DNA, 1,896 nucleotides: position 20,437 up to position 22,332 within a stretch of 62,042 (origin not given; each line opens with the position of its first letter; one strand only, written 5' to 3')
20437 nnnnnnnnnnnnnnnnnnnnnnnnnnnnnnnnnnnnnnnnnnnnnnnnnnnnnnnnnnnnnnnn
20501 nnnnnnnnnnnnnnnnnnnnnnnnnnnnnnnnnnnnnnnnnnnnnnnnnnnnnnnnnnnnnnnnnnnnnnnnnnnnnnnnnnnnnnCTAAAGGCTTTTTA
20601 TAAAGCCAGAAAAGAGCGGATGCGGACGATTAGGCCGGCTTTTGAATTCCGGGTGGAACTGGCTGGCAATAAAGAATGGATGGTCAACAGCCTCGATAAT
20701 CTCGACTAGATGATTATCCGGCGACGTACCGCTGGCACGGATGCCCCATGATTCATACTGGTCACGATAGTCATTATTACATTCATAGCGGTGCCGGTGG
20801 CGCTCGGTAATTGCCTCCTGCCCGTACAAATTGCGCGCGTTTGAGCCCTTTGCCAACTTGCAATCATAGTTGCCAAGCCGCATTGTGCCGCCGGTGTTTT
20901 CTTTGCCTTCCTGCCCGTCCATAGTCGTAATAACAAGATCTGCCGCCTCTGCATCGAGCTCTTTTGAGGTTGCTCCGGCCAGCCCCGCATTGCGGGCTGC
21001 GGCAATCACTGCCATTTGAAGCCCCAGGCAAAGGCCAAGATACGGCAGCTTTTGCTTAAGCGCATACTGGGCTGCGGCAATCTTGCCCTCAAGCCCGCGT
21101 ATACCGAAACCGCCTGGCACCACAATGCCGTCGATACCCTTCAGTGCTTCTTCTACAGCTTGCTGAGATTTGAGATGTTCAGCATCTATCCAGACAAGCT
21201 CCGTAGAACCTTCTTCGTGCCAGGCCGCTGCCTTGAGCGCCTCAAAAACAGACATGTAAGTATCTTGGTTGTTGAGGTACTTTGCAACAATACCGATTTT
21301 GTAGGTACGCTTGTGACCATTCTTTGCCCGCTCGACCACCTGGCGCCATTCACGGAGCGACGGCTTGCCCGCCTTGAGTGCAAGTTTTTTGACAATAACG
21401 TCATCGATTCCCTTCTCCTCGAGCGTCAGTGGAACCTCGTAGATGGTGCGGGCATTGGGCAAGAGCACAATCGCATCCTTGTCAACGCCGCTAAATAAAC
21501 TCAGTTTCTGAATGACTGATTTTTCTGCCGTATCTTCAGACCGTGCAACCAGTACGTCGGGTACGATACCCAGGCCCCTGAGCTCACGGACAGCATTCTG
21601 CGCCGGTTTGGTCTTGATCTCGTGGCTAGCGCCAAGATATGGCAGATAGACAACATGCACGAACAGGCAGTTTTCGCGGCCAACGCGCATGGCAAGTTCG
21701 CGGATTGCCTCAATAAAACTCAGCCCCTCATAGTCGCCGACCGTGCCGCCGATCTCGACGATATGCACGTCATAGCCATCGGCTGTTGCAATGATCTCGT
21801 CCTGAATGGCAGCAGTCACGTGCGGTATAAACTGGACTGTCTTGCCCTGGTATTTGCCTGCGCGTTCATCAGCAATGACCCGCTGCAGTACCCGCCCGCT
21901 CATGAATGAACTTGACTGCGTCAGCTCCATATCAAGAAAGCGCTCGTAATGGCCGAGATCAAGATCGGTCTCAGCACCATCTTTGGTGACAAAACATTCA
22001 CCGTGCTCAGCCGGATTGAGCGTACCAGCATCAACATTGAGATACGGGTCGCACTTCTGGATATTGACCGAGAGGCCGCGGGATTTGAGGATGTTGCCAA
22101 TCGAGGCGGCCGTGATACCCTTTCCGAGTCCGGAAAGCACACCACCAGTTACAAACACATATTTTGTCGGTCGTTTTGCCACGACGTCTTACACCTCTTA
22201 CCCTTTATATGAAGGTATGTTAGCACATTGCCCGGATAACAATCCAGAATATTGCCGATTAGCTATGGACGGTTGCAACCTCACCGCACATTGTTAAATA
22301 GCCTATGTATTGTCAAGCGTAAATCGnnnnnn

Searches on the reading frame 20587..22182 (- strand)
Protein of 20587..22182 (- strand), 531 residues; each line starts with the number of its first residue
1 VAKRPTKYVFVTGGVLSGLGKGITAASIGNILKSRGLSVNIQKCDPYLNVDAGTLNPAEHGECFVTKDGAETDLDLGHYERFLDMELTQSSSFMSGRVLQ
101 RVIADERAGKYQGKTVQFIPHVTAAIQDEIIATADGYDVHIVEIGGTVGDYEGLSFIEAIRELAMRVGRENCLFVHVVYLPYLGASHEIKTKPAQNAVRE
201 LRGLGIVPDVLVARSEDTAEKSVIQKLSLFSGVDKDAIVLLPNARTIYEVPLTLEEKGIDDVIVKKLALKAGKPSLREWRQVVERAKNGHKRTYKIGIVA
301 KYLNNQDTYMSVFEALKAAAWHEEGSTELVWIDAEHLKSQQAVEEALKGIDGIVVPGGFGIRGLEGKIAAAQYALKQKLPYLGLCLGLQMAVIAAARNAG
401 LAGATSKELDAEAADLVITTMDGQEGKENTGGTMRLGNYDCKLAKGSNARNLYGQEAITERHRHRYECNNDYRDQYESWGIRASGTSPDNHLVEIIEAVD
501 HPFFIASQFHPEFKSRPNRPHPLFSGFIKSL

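Call 16: search_protein_families(library=pfam, proteins=[window:20587-22182:-])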
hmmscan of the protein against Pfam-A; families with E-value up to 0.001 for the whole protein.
window:20587-22182:- (531 aa): 3 families
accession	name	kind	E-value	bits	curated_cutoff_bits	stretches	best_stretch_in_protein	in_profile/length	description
PF06418.20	CTP_synth_N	-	2.3e-112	375.1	26.1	1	7-269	1-265/265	CTP synthase N-terminus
PF00117.34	GATase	-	1.2e-35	123.3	22.8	1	307-529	4-189/190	Glutamine amidotransferase class-I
PF07722.19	Peptidase_C26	-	5.4e-07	30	20.5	1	368-512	95-219/219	Peptidase C26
